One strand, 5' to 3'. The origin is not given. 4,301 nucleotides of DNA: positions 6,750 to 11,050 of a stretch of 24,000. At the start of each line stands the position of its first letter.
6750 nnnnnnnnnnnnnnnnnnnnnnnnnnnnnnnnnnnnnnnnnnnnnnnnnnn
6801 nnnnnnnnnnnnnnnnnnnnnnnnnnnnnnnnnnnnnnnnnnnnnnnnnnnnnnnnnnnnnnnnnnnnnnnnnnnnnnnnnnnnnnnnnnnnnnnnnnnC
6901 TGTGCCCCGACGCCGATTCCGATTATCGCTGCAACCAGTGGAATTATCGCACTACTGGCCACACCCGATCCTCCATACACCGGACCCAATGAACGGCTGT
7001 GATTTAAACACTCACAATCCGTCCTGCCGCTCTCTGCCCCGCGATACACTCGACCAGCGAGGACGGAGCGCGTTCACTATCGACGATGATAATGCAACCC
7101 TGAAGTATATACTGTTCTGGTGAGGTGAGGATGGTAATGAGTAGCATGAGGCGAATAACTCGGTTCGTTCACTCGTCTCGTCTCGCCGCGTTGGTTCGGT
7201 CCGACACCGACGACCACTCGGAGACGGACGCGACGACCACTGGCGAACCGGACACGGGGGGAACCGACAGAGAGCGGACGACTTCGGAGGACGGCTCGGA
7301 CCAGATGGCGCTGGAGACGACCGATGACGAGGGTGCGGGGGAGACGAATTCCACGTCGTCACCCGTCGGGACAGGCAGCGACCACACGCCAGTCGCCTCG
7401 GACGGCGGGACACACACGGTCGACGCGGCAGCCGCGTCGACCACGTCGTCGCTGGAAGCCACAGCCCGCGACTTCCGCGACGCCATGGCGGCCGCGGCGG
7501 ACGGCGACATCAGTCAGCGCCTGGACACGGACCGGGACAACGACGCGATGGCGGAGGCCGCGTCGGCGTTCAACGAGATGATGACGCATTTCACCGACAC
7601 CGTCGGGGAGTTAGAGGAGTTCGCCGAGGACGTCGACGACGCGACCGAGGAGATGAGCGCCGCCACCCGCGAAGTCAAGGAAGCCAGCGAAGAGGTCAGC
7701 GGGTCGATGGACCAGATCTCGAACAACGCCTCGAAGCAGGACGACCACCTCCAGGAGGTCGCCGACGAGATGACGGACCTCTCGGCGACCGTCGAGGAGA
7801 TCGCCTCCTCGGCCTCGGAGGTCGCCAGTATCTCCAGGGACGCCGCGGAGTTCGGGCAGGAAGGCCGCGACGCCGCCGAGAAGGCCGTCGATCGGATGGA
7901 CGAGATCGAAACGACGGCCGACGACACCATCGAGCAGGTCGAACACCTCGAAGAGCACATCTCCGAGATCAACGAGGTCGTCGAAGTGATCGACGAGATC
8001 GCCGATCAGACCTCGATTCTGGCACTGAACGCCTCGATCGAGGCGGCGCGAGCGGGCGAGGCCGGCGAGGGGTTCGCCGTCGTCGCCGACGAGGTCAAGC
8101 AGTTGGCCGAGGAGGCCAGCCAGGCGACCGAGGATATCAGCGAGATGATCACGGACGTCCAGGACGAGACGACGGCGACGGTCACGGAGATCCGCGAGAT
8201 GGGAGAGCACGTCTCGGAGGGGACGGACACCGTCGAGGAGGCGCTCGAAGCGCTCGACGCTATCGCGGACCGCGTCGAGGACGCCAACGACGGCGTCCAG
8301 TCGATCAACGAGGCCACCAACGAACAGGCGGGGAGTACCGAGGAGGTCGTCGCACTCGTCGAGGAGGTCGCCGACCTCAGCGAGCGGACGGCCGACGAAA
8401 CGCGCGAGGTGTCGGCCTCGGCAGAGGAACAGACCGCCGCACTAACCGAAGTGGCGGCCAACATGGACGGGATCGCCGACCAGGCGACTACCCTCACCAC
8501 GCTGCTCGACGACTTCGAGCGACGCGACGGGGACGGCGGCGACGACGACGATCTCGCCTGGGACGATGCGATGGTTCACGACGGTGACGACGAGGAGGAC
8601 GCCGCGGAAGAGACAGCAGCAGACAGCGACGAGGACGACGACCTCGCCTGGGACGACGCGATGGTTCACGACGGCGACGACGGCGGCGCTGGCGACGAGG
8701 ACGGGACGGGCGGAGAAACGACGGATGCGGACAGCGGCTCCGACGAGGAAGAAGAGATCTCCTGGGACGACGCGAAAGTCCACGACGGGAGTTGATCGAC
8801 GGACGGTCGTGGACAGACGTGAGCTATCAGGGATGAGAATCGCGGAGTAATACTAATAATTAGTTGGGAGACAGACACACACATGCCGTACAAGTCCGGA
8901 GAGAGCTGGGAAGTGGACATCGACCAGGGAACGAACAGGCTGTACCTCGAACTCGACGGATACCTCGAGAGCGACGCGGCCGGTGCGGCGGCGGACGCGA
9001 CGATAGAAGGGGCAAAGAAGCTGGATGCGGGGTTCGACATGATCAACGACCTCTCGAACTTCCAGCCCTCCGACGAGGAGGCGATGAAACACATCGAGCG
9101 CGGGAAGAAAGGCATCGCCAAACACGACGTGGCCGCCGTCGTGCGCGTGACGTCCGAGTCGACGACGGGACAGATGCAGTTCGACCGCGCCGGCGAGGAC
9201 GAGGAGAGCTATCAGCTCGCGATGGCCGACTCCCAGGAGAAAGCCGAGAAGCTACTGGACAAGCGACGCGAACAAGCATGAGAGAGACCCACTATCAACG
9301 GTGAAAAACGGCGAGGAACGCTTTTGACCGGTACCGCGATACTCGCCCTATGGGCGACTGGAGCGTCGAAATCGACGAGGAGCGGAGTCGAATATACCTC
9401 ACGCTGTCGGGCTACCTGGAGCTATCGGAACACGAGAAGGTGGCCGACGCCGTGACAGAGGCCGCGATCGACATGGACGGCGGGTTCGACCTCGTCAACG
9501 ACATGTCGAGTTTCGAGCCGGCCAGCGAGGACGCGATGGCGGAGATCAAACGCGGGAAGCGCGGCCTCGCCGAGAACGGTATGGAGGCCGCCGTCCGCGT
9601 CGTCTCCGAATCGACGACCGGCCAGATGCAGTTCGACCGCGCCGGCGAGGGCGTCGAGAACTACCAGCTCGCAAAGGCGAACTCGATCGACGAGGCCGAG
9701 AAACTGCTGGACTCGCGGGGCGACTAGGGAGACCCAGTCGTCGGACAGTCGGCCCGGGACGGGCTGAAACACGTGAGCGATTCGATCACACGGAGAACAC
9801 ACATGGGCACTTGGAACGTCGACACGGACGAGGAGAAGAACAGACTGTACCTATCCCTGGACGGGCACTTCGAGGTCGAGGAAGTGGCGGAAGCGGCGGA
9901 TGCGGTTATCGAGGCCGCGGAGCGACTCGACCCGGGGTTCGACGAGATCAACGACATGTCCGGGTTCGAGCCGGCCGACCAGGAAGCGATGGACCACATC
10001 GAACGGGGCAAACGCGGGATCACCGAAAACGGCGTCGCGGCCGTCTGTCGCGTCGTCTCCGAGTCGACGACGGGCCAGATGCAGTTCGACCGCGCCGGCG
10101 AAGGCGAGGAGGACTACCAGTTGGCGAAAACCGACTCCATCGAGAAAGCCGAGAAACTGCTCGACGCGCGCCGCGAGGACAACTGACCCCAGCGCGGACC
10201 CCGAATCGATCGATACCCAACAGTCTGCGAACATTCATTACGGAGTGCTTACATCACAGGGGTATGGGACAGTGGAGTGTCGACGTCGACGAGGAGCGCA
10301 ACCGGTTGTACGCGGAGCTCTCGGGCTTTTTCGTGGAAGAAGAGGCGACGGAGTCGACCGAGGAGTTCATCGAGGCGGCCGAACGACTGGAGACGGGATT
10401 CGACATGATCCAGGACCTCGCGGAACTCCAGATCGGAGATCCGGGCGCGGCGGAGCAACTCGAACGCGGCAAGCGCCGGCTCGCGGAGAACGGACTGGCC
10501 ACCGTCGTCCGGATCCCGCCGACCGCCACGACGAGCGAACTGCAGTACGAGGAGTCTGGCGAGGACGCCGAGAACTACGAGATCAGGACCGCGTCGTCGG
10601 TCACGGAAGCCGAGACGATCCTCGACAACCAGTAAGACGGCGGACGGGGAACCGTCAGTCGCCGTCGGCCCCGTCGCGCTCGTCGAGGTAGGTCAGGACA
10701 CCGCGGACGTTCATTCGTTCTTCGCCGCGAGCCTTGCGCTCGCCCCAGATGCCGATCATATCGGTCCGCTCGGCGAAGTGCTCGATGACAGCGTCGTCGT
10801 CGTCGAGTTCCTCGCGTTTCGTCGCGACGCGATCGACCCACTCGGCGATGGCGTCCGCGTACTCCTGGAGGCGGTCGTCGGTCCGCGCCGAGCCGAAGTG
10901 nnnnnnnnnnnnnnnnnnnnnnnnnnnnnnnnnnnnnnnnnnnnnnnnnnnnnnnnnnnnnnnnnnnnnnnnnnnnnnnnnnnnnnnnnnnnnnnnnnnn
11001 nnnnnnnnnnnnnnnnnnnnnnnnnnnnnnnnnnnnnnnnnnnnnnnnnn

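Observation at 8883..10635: Tandem array of four paralogous small acidic proteins with a STAS/SpoIIAA-like sequence layout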

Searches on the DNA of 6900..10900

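Call 87: search_rna_families(source=window, start=6900, end=10900, threshold=gathering)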
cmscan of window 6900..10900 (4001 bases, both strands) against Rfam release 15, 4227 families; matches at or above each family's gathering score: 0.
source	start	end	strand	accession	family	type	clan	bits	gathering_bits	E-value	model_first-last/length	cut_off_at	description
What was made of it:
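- Tried and rejected: Rfam found no RNA family in 6900-10900 (call 87).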

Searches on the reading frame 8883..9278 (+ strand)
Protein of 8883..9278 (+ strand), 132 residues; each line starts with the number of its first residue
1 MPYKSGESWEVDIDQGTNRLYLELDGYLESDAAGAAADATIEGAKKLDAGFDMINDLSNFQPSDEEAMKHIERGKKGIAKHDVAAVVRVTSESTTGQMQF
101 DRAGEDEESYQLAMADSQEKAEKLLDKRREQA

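Call 5: search_protein_families(library=pfam, proteins=[window:8883-9278:+], max_evalue=1)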
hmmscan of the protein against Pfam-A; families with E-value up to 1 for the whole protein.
window:8883-9278:+ (132 aa): 1 family
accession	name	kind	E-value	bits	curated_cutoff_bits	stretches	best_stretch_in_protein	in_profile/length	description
PF07017.17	PagP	-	0.22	11.4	24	1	95-124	43-72/144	Antimicrobial peptide resistance and lipid A acylation protein PagP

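Call 7: search_protein_families(library=ncbifam, proteins=[window:8883-9278:+], max_evalue=1)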
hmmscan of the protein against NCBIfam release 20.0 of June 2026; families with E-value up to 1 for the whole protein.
window:8883-9278:+ (132 aa): 0 families

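Call 8: find_homologous_proteins(query=A1, max_evalue=0.001)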
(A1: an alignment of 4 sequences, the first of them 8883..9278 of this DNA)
Query A1 (4 sequences) (132 aa, profile of the alignment): 99 proteins with E <= 0.001 among 3134 candidates.
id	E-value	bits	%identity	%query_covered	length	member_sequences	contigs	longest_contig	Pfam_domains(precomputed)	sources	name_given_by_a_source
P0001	2.1e-62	227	67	93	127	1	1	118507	-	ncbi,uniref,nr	ncbi:hypothetical protein [Halorientalis salina]|uniref:hypothetical protein n=1 Tax=Halorientalis s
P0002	2.1e-60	220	65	93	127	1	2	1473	-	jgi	jgi:hypothetical protein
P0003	2.7e-60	220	97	100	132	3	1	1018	-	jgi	jgi:hypothetical protein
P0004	1.2e-59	218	57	91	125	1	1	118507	-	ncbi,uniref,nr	ncbi:hypothetical protein [Halorientalis salina]|uniref:hypothetical protein n=1 Tax=Halorientalis s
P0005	3.1e-58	213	64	94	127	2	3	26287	-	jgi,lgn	jgi:hypothetical protein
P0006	4.4e-58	213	85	100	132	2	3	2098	-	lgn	-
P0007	1.4e-57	211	66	94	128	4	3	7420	-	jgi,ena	jgi:hypothetical protein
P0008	8.2e-57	209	84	98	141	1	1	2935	-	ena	-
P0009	3.3e-56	207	41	91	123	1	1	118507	-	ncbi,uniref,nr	ncbi:hypothetical protein [Halorientalis salina]|uniref:hypothetical protein n=1 Tax=Halorientalis s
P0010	1.0e-55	205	85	97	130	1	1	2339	-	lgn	-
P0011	2.7e-55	204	83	97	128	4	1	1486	-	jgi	-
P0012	2.8e-55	204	77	100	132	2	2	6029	-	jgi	-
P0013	4.6e-55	203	40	91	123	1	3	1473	-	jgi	jgi:hypothetical protein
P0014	7.1e-55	202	74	100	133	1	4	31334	-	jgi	jgi:hypothetical protein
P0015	7.5e-55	202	73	97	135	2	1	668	-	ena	-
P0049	1.3e-46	176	57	91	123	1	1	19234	-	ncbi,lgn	ncbi:MAG: hypothetical protein ABEJ31_02920 [Haloarculaceae archaeon]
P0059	5.6e-45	170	54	92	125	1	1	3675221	-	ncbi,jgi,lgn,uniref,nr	ncbi:hypothetical protein [Halorientalis marina]|uniref:hypothetical protein n=1 Tax=Halorientalis m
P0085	1.2e-39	153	55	96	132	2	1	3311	-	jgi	jgi:hypothetical protein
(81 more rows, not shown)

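Call 15: find_related_loci(query=A1, collection=genome_contigs, flank=8000)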
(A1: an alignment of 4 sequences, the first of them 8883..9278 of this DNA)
Query A1 (132 aa) in genome_contigs; peptide patterns used: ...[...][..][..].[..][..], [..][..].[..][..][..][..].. (x = any residue, [..] = any of these).
191 stretches matched a pattern; 11 encode a relative of the query (tblastn E <= 1e-3); 10 distinct loci.
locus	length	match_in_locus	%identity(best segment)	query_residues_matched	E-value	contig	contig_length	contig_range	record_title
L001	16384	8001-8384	83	1-128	5e-65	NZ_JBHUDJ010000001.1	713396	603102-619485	Halorientalis brevis strain CGMCC 1.12125 platanus_K_17_124_1, whole genome shotgun sequence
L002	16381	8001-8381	68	4-130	2e-53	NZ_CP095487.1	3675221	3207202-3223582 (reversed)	Halorientalis marina strain GDY88 chromosome, complete genome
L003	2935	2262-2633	64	8-131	1e-50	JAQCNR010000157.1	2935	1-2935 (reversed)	MAG: Halovenus sp. isolate LUM.6 k149_280647, whole genome shotgun sequence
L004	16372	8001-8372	63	8-131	3e-49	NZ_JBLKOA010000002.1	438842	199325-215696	Halovenus halobia strain ZY30 ZY30_ctg002, whole genome shotgun sequence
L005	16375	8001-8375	56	8-132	2e-44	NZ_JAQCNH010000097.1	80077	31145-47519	MAG: Halorientalis sp. isolate LUM.68 k149_710333, whole genome shotgun sequence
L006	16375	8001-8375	56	8-132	2e-44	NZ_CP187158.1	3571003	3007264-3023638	Halorientalis pallida strain MBLA0170 chromosome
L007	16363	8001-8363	60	9-129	2e-43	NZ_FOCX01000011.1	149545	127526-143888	Halorientalis persicus strain IBRC-M 10043, whole genome shotgun sequence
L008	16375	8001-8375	54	8-132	6e-43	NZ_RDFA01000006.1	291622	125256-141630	Halorientalis pallida strain F13-25 NODE_6_length_291622_cov_253.52, whole genome shotgun sequence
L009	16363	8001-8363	61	9-129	1e-42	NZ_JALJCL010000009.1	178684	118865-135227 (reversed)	Halorientalis regularis strain TNN28 Scaffold9_1, whole genome shotgun sequence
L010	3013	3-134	82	88-131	8e-18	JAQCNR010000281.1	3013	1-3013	MAG: Halovenus sp. isolate LUM.6 k149_114372, whole genome shotgun sequence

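Call 33: find_encoding_contigs(protein=P0004, flank=10000, max_places=2)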
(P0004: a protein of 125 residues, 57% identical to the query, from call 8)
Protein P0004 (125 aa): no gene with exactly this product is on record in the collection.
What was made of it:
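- Tried and rejected: The look-up of the exact H. salina protein's contig found nothing on record (call 33).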

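Call 61: find_encoding_contigs(protein=P0049, flank=6000, max_places=1)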
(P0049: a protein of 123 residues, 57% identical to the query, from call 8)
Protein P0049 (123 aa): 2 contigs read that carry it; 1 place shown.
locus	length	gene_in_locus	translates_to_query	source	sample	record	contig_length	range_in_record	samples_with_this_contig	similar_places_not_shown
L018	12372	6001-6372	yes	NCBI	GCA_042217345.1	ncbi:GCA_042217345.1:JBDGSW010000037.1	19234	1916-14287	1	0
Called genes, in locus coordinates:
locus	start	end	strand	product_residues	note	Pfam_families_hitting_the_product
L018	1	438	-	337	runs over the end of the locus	PF00296:Bac_luciferase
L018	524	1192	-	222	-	-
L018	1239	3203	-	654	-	PF00999:Na_H_Exchanger, PF01266:DAO (faint), PF01370:Epimerase (faint), PF02254:TrkA_N, PF13241:NAD_binding_7 (weak), PF02080:TrkA_C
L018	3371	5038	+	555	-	-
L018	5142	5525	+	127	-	-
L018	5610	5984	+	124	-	-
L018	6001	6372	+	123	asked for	-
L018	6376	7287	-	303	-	PF00753:Lactamase_B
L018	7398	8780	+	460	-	PF02403:Seryl_tRNA_N, PF00587:tRNA-synt_2b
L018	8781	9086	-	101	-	-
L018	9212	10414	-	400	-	PF00578:AhpC-TSA, PF08534:Redoxin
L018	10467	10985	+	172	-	PF04068:Fer4_RLI, PF04034:Ribo_biogen_C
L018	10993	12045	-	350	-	PF26684:DUF8230_N, PF26685:DUF8230_C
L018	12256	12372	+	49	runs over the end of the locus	PF01020:Ribosomal_L40e (weak)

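Call 63: find_encoding_contigs(protein=P0014, flank=6000, max_places=1)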
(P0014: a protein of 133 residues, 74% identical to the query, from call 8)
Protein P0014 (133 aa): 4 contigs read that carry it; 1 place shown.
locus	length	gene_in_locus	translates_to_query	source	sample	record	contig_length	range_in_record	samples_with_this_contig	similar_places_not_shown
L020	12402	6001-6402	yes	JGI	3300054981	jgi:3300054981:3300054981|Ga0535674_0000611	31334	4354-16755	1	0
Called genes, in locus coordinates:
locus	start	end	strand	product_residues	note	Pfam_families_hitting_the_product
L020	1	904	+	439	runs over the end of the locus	PF24036:DUF7345, PF24034:DUF7343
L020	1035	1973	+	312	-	-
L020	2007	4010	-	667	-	PF00999:Na_H_Exchanger, PF02254:TrkA_N, PF13241:NAD_binding_7 (weak), PF02080:TrkA_C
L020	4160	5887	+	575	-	-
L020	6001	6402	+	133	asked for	-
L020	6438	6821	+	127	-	-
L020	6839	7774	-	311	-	PF00753:Lactamase_B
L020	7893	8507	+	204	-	PF01025:GrpE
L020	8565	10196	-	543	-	PF00012:HSP70, PF06723:MreB_Mbl, PF00012:HSP70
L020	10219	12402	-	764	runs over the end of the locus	PF00672:HAMP, PF20155:TMP_3 (faint), PF04108:ATG17_like (faint), PF00015:MCPsignal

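Call 72: find_encoding_contigs(protein=P0059, flank=6000, max_places=2)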
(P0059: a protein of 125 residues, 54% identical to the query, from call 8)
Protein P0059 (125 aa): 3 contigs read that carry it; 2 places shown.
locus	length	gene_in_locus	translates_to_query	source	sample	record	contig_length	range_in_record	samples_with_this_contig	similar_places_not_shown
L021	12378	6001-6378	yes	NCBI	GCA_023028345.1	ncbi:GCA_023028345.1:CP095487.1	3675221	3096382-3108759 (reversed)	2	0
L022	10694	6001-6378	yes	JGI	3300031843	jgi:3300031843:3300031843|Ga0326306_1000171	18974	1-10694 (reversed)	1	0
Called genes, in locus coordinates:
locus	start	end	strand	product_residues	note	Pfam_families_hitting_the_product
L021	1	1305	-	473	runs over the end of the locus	-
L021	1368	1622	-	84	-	-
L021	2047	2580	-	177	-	PF19132:DUF5815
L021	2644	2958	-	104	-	-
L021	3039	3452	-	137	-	PF23439:DUF7124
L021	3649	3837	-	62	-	-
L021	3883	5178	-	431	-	PF00070:Pyr_redox (faint), PF07992:Pyr_redox_2, PF13738:Pyr_redox_3, PF18267:Rubredoxin_C (weak)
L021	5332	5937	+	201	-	PF19646:DUF6149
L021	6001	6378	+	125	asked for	-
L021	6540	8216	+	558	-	-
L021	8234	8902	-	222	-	-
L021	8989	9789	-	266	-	PF00378:ECH_1, PF16113:ECH_2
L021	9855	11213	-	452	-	PF01266:DAO (weak), PF01593:Amino_oxidase, PF13450:NAD_binding_8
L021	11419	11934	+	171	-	PF26515:Ig_halo_2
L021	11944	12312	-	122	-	-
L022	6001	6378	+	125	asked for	-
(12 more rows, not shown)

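Call 74: search_protein_families(library=pfam, proteins=[L021:6540-8213:+, L021:5332-5934:+, L018:3371-5035:+, L004:8384-9091:-, L004:6739-7425:+], max_evalue=0.001)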
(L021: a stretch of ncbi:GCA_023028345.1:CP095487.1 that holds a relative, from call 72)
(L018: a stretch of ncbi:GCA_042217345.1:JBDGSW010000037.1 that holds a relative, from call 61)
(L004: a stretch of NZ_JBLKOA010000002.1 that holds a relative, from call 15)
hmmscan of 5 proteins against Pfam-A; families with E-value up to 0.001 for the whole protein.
L021:6540-8213:+ (558 aa): 4 families
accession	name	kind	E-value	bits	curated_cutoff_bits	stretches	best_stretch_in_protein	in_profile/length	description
PF00015.26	MCPsignal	-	7.7e-41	140.2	34.6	1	318-490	3-171/172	Methyl-accepting chemotaxis protein (MCP) signalling domain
PF00672.30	HAMP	-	4.2e-09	37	25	1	191-228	15-51/53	HAMP domain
PF06103.16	DUF948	-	5.8e-05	23.6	37.2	0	400-465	21-86/89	Bacterial protein of unknown function (DUF948)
PF04108.17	ATG17_like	-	0.00076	19.5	43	0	328-523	112-295/355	Autophagy protein ATG17-like domain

L021:5332-5934:+ (201 aa): 1 family
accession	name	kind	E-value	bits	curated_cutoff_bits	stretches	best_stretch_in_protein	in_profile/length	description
PF19646.4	DUF6149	-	2e-107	357.9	27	1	1-196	1-197/200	Family of unknown function (DUF6149)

L018:3371-5035:+ (555 aa): 7 families
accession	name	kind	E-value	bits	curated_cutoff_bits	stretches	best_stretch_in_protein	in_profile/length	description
PF00015.26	MCPsignal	-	4.7e-45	154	34.6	1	275-458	2-171/172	Methyl-accepting chemotaxis protein (MCP) signalling domain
PF06009.19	Laminin_II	-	8.1e-07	29.6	33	0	241-332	4-98/138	Laminin Domain II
PF11887.13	Mce4_CUP1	-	1.1e-06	28.9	32.6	1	171-321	34-184/222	Cholesterol uptake porter CUP1 of Mce4, putative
PF06103.16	DUF948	-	2.1e-06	28.2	37.2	1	359-428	19-88/89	Bacterial protein of unknown function (DUF948)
PF20155.4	TMP_3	-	3.3e-05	24.1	41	0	208-281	4-77/192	Tape measure protein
PF04108.17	ATG17_like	-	0.00018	21.5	43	0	181-332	113-258/355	Autophagy protein ATG17-like domain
PF10157.14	BORCS6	-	0.0003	21.4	35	0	257-334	21-95/101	BLOC-1-related complex sub-unit 6 C-terminal helix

L004:8384-9091:- (235 aa): 0 families

L004:6739-7425:+ (229 aa): 1 family
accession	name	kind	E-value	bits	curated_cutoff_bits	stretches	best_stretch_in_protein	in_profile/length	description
PF02643.20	DUF192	-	6.3e-24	84.4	27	1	117-225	2-96/96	Uncharacterized ACR, COG1430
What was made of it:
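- There is a second, independent adjacency to a different sensor-less Htr in H. marina (calls 72, 74).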

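Call 86: search_protein_families(library=padloc, proteins=[window:8883-9278:+], max_evalue=0.1)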
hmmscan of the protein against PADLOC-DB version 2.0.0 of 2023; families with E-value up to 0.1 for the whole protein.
window:8883-9278:+ (132 aa): 0 families

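Call 90: find_related_loci(query=A1, collection=metagenome_contigs, flank=5000)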
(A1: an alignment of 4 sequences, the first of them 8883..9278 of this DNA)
Query A1 (132 aa) in metagenome_contigs; peptide patterns used: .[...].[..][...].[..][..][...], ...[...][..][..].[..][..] (x = any residue, [..] = any of these).
329 stretches matched a pattern; 1 encode a relative of the query (tblastn E <= 1e-3); 1 distinct loci.
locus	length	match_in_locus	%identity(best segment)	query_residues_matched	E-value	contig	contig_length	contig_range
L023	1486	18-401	83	1-128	5e-69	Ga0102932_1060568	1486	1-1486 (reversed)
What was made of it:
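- Tried and rejected: The metagenome locus scan returned a single 1.5-kb contig (call 90).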

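Call 91: find_encoding_contigs(protein=P0085, flank=5000, max_places=3)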
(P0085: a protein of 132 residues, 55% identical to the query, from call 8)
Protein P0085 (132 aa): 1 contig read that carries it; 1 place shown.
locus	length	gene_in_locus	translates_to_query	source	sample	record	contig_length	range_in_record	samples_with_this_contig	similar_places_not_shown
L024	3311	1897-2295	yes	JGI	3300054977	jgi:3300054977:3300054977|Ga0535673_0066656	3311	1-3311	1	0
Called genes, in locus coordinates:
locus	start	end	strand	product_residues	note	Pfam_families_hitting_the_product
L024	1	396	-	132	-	?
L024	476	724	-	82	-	PF25931:DUF7976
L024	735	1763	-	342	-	PF01883:FeS_assembly_P, PF10609:ParA, PF00142:Fer4_NifH (faint), PF01656:CbiA, PF02374:ArsA_ATPase (faint), PF09140:MipZ (weak), PF13614:AAA_31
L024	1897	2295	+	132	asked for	-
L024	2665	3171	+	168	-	PF00416:Ribosomal_S13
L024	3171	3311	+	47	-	?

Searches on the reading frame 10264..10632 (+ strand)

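Call 5: search_protein_families(library=pfam, proteins=[window:10264-10632:+], max_evalue=1)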
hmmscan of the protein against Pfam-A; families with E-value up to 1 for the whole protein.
window:10264-10632:+ (123 aa): 1 family
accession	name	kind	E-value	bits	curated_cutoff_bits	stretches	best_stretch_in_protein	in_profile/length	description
PF13747.11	DUF4164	-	0.061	14.2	27.2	1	8-51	44-85/89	Domain of unknown function (DUF4164)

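Call 7: search_protein_families(library=ncbifam, proteins=[window:10264-10632:+], max_evalue=1)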
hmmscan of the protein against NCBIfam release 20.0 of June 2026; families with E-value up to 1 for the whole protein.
window:10264-10632:+ (123 aa): 0 families

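Call 86: search_protein_families(library=padloc, proteins=[window:10264-10632:+], max_evalue=0.1)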
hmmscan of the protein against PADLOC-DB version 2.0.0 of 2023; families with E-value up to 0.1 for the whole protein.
window:10264-10632:+ (123 aa): 0 families
